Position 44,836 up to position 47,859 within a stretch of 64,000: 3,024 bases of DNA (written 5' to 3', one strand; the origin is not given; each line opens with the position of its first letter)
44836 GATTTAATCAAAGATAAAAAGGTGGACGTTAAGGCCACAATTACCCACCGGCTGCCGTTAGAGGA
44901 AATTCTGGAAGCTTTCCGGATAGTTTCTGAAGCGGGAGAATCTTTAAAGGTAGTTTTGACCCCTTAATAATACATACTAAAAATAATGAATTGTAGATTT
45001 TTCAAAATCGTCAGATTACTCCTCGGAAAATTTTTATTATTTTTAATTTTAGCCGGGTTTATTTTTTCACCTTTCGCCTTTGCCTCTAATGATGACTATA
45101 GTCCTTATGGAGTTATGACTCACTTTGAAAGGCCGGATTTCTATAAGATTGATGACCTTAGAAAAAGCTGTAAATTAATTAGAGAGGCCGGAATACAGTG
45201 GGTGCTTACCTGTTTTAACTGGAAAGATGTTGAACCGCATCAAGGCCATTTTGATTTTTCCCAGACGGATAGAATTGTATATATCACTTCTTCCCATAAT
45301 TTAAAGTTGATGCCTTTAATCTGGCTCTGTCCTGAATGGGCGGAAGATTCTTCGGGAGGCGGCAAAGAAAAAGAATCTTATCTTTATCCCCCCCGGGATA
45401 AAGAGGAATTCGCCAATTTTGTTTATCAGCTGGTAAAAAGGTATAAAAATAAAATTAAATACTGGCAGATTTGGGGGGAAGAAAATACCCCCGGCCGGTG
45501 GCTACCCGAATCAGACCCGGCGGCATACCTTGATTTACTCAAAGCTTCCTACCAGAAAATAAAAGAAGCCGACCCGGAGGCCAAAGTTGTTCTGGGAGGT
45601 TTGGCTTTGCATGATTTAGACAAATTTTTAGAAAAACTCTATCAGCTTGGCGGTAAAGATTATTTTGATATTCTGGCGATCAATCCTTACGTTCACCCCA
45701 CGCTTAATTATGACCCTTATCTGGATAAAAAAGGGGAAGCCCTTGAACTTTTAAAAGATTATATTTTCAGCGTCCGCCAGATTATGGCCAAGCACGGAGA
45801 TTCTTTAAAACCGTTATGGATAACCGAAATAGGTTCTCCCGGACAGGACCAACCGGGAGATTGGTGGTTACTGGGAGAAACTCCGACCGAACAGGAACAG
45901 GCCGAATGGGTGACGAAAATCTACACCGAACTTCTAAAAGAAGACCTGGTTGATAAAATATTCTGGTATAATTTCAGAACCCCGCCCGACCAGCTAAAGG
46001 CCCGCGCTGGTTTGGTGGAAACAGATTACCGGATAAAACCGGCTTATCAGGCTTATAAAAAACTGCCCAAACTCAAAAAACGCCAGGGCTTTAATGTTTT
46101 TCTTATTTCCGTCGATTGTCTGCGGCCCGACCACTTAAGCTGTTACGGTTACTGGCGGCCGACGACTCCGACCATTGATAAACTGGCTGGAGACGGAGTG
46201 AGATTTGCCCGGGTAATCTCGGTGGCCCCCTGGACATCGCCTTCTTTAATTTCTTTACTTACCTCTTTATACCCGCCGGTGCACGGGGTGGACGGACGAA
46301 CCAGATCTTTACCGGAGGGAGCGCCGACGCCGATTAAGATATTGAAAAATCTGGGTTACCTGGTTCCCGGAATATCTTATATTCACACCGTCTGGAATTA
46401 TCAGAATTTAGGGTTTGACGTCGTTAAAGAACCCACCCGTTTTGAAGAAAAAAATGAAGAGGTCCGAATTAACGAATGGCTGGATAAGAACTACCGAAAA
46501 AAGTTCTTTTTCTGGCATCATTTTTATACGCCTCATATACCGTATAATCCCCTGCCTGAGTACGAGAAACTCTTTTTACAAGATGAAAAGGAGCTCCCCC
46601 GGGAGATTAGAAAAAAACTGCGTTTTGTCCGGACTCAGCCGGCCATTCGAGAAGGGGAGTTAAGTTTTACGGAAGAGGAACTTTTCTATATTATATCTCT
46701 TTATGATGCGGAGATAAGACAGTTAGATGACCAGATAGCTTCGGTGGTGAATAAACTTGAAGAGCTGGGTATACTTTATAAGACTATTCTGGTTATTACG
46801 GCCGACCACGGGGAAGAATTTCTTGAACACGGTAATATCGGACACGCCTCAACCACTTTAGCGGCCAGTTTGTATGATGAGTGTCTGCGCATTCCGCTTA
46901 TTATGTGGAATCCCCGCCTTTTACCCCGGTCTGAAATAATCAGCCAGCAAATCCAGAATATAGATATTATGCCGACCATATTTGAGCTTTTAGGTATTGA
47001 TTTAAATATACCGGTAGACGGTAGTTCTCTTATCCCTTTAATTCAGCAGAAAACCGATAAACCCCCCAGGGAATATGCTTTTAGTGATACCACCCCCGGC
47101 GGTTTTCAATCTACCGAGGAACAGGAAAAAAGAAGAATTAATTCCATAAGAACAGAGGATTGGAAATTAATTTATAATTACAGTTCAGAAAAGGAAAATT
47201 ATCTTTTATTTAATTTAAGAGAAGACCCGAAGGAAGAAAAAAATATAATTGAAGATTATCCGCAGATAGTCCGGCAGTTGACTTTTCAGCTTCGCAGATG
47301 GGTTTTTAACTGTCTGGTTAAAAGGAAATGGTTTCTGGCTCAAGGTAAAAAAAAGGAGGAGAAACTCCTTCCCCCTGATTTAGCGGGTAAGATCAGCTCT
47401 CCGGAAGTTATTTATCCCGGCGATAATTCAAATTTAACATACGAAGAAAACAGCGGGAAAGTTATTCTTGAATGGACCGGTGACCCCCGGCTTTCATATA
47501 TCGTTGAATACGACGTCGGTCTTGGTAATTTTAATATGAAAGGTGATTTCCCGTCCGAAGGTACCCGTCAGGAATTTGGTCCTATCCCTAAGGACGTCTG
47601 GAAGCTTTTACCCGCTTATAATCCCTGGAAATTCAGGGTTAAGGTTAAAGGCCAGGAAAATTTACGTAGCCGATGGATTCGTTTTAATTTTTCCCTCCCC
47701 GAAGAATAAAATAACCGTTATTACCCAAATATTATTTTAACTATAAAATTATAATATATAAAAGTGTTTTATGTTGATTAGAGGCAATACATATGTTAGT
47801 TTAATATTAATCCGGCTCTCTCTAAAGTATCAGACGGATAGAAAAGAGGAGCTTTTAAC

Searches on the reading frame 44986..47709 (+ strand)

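Call 76: search_protein_families(library=pfam, proteins=[window:44986-47709:+], max_evalue=0.001)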
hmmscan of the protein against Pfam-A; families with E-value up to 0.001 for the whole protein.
window:44986-47709:+ (907 aa): 6 families
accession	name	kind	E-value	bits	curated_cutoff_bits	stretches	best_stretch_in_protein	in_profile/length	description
PF00884.28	Sulfatase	-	3.2e-42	145.3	25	1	370-671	2-301/301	Sulfatase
PF16347.10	SGSH_C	-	1.1e-19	71.6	29.3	1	629-770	11-149/154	N-sulphoglucosamine sulphohydrolase, C-terminal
PF01663.27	Phosphodiest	-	1.9e-11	44.6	23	1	371-435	1-62/342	Type I phosphodiesterase / nucleotide pyrophosphatase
PF00331.26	Glyco_hydro_10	-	9.9e-07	28.7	22.1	1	78-201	46-167/311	Glycosyl hydrolase family 10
PF02449.21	Glyco_hydro_42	-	4.9e-06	26.6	21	1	55-108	9-63/376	Beta-galactosidase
PF01229.23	Glyco_hydro_39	-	0.0005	19.4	26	0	86-284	71-273/472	Glycosyl hydrolases family 39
